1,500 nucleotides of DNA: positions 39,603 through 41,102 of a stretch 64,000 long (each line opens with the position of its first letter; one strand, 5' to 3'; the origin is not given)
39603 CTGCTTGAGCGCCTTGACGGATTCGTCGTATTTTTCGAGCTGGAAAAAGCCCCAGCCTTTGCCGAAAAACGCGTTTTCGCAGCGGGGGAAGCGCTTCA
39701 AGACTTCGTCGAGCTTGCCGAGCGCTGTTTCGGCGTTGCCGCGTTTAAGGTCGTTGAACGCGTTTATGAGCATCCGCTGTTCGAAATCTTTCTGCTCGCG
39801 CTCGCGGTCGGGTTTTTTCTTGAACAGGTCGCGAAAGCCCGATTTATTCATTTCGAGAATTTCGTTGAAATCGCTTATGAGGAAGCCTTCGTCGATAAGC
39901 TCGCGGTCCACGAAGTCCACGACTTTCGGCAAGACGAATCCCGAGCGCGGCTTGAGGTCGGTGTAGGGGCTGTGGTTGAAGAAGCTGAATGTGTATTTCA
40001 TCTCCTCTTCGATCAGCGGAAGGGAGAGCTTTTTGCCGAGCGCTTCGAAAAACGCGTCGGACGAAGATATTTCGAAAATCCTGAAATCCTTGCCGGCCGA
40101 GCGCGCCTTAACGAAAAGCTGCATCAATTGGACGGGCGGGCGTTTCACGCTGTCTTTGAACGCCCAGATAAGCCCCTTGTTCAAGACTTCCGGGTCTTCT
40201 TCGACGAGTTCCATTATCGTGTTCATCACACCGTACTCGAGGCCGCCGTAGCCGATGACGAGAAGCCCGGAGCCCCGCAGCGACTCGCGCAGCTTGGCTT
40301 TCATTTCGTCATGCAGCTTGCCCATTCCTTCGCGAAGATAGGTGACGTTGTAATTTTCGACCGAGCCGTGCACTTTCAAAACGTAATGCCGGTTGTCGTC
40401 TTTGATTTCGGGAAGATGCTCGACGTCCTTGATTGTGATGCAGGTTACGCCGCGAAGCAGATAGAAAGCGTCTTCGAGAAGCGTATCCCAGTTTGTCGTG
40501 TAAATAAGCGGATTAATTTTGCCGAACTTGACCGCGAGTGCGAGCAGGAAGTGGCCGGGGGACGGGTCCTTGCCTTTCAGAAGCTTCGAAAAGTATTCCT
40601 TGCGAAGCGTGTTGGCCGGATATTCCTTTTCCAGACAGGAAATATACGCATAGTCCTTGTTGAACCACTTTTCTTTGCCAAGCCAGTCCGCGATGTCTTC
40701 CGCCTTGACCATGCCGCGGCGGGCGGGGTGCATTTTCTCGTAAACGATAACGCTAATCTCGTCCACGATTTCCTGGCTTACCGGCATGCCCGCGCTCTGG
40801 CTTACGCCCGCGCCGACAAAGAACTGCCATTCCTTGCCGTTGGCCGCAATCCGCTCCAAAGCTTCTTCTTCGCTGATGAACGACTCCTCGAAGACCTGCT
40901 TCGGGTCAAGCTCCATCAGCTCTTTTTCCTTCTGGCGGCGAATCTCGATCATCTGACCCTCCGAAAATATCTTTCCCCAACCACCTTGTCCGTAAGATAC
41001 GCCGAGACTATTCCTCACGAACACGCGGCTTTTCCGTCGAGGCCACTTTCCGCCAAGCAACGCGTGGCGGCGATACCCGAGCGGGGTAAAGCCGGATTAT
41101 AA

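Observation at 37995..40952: Single-gene SIR2-TPR fusion in a lower-GC insertion: DSR-like candidate antiphage NAD+ depletion effector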

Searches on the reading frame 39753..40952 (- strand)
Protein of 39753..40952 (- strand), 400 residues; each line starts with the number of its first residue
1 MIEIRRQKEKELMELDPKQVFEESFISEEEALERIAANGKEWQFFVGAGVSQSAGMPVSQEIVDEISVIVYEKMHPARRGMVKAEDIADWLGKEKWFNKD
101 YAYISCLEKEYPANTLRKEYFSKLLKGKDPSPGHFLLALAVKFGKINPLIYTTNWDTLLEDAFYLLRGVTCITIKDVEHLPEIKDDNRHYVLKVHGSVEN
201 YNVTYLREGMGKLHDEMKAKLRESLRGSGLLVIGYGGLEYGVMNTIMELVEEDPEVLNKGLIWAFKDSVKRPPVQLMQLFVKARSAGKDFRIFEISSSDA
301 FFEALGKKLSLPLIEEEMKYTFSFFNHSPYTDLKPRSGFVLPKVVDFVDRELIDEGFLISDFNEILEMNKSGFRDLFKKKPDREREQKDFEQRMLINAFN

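Call 9: search_solved_structures(query=window:39753-40952:-, max_evalue=1, show_alignments=3)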
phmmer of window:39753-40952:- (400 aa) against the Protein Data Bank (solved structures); distinct sequences matched with E-value up to 1: 6.
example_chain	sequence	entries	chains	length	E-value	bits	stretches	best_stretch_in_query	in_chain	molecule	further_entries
8jkz_A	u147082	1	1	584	1.2e-09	40.8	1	27-296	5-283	Sir2 superfamily protein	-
8jl0_A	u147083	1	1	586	1.2e-09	40.8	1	27-296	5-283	Sir2 superfamily protein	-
8in8_B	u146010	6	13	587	1.2e-09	40.8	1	27-296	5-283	Sir2 superfamily protein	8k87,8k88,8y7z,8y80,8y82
8zsf_D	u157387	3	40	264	1.9e-06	30.3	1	148-238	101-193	Sir2 family NAD-dependent protein deacetylase | KomC, SIR2 domain protein, NADase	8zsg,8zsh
9xvc_H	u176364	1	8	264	1.8e-05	27.1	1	148-238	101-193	KomC(H146N), a SIR2-domain NADase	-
8zsi_E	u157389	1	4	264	4.6e-05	25.7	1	148-238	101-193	Sir2 family NAD-dependent protein deacetylase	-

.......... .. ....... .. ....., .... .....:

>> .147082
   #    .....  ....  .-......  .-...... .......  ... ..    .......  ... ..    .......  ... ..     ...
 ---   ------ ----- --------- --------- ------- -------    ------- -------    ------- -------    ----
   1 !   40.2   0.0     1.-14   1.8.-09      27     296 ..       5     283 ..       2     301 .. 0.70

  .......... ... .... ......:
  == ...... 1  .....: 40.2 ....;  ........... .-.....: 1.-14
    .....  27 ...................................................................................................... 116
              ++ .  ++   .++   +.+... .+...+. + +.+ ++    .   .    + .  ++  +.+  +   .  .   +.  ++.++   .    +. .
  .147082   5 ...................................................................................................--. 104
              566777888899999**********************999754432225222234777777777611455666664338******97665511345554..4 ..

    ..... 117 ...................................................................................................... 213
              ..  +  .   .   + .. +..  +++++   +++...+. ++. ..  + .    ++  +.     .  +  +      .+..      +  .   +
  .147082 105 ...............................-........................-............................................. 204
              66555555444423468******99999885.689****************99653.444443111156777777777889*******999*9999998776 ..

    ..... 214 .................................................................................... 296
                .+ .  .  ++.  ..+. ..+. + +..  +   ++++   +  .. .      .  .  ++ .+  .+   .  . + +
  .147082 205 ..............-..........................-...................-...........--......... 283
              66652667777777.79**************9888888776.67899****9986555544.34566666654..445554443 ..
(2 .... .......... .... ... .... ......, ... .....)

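Call 10: find_homologous_proteins(query=window:39753-40952:-)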
Query window:39753-40952:- (400 aa): 3 proteins with E <= 0.001 among 8000 candidates.
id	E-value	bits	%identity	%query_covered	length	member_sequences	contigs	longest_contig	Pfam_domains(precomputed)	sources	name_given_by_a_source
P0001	4.0e-99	350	49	83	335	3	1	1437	PF13289.13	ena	-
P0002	1.5e-97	345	45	90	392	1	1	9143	PF13289.13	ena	-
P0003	1.6e-87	312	47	77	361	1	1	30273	PF13289.13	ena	-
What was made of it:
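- Tried and rejected: First word-indexed homologue search: it returned only three fragments (call 10).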

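Call 11: find_encoding_contigs(protein=P0003, flank=10000, max_places=3)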
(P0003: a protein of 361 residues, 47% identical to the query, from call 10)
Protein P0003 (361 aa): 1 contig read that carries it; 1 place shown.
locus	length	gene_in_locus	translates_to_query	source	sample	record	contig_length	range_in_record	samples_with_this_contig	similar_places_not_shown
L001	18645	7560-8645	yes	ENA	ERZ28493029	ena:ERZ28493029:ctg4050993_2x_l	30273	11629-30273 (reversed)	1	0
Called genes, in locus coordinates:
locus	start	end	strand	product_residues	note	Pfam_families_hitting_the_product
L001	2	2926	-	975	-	?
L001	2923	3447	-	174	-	-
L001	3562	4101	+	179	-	PF13302:Acetyltransf_3, PF00583:Acetyltransf_1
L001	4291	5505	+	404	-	-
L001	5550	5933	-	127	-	PF12680:SnoaL_2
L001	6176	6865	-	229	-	PF13489:Methyltransf_23, PF13847:Methyltransf_31, PF08241:Methyltransf_11, PF08242:Methyltransf_12, PF13649:Methyltransf_25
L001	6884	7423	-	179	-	PF03602:Cons_hypoth95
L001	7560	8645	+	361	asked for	PF13289:SIR2_2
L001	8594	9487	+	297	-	PF13428:TPR_14 (faint), PF13432:TPR_16 (faint), PF12895:ANAPC3 (faint), PF13174:TPR_6 (faint), PF14559:TPR_19, PF13414:TPR_11 (faint), PF07719:TPR_2 (weak), PF13431:TPR_17 (weak), +6 more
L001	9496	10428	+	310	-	PF12569:NatA_aux_su (faint), PF12895:ANAPC3 (faint), PF13371:TPR_9 (faint), PF13414:TPR_11 (faint), PF13432:TPR_16 (weak), PF00515:TPR_1 (weak), PF13432:TPR_16, PF14559:TPR_19 (weak), +10 more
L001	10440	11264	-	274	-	-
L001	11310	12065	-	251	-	PF21982:RecX_HTH1 (faint)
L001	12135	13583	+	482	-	PF01743:PolyA_pol (weak), PF01966:HD (weak)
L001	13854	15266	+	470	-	PF00171:Aldedh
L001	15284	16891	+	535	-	PF00171:Aldedh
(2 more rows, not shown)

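Call 12: find_encoding_contigs(protein=P0002, flank=10000, max_places=3)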
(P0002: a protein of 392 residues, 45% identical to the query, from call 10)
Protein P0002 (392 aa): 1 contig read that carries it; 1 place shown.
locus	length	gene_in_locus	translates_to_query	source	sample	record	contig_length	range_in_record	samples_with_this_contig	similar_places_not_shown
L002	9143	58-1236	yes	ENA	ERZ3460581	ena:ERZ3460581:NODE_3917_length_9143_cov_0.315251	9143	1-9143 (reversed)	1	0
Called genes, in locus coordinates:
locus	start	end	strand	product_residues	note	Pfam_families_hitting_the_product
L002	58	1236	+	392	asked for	PF13289:SIR2_2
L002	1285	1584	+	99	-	PF13432:TPR_16 (weak), PF14559:TPR_19 (weak), PF07719:TPR_2, PF13181:TPR_8 (weak), PF13424:TPR_12 (weak), PF00515:TPR_1 (weak), PF21033:RMD1-3 (weak), PF14559:TPR_19 (weak), +8 more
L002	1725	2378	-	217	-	-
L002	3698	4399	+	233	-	PF02310:B12-binding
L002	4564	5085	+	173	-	PF03308:MeaB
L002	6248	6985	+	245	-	PF01642:MM_CoA_mutase (weak)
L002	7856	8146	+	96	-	PF03793:PASTA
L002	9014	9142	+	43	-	?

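Call 19: find_related_loci(query=A2, collection=genome_contigs, flank=10000)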
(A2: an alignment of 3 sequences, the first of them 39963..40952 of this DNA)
Query A2 (330 aa) in genome_contigs; peptide patterns used: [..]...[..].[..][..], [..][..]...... (x = any residue, [..] = any of these).
76 stretches matched a pattern; 10 encode a relative of the query (tblastn E <= 1e-3); 10 distinct loci.
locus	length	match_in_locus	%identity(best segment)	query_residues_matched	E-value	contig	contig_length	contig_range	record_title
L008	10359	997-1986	81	1-330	0e+0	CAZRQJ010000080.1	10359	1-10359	MAG TPA_asm: uncultured Planctomycetia bacterium isolate SRP257756_co1_248 genome assembly, contig: NODE_5852_length_103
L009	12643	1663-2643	50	2-330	8e-105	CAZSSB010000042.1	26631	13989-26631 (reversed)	MAG TPA_asm: uncultured Planctomycetales bacterium isolate binchicken_co334_328 genome assembly, contig: NODE_2971_lengt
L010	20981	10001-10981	47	2-330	2e-101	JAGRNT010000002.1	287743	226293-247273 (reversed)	MAG: bacterium isolate UBP7 HKST-UBA03 NODE_2_length_287743_cov_6.573081, whole genome shotgun sequence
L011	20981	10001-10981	46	2-330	1e-100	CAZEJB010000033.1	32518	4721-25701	MAG TPA_asm: uncultured Planctomycetales bacterium isolate binchicken_co199_143 genome assembly, contig: NODE_1212_lengt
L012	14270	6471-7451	47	2-330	2e-100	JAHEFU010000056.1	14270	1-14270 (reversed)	MAG: Planctomycetales bacterium isolate Ww346 NODE_9032_length_14270_cov_2.608736, whole genome shotgun sequence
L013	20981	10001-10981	47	2-330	2e-100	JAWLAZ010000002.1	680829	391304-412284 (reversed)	MAG: bacterium isolate AC1.30 AC1.30.fa-2, whole genome shotgun sequence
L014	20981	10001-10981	46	2-330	6e-100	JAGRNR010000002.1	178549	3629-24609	MAG: bacterium isolate UBP7 HKST-UBA01 NODE_2_length_178549_cov_17.361530, whole genome shotgun sequence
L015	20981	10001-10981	47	2-330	3e-99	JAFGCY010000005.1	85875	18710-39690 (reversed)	MAG: bacterium isolate Zod_Metabat.1143 k87_593890, whole genome shotgun sequence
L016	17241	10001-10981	46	2-330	2e-99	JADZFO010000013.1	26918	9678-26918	MAG: bacterium isolate SJ870 c_000000331294, whole genome shotgun sequence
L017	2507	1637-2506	48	2-293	9e-92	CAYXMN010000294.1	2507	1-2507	MAG TPA_asm: uncultured Planctomycetales bacterium isolate SRP192927_co7_193 genome assembly, contig: NODE_119169_length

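Call 22: search_protein_representatives(alignment_id=A2)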
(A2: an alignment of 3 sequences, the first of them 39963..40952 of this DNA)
Query: 3 sequences, 335 profile positions. Proteins with E-value up to 0.001 (for the whole library): 2735; up to 1e-10: 867; up to 1e-30: 5. The best 150 are listed.
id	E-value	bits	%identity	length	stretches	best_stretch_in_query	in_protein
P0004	2.0e-182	621.7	-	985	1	1-330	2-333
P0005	5.4e-182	620.3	-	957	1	1-330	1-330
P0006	4.4e-109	380.6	-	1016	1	4-328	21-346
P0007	2.5e-103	361.7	-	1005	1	3-325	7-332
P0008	5.2e-36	140.4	-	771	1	21-309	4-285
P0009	1.2e-30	122.7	-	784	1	32-315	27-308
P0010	1.5e-30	122.4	-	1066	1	32-305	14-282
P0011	3.2e-30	121.4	-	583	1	22-276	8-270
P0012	7.4e-30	120.2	-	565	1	22-283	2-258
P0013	2.2e-29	118.6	-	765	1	21-309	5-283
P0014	2.6e-29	118.4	-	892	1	27-316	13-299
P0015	5.5e-29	117.3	-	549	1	22-265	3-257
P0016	1.3e-28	116.0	-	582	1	38-285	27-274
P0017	1.9e-28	115.5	-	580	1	38-267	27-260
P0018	2.4e-28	115.2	-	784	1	26-316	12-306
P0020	5.7e-28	114.0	-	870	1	37-271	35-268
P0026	4.4e-27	111.0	-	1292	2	83-309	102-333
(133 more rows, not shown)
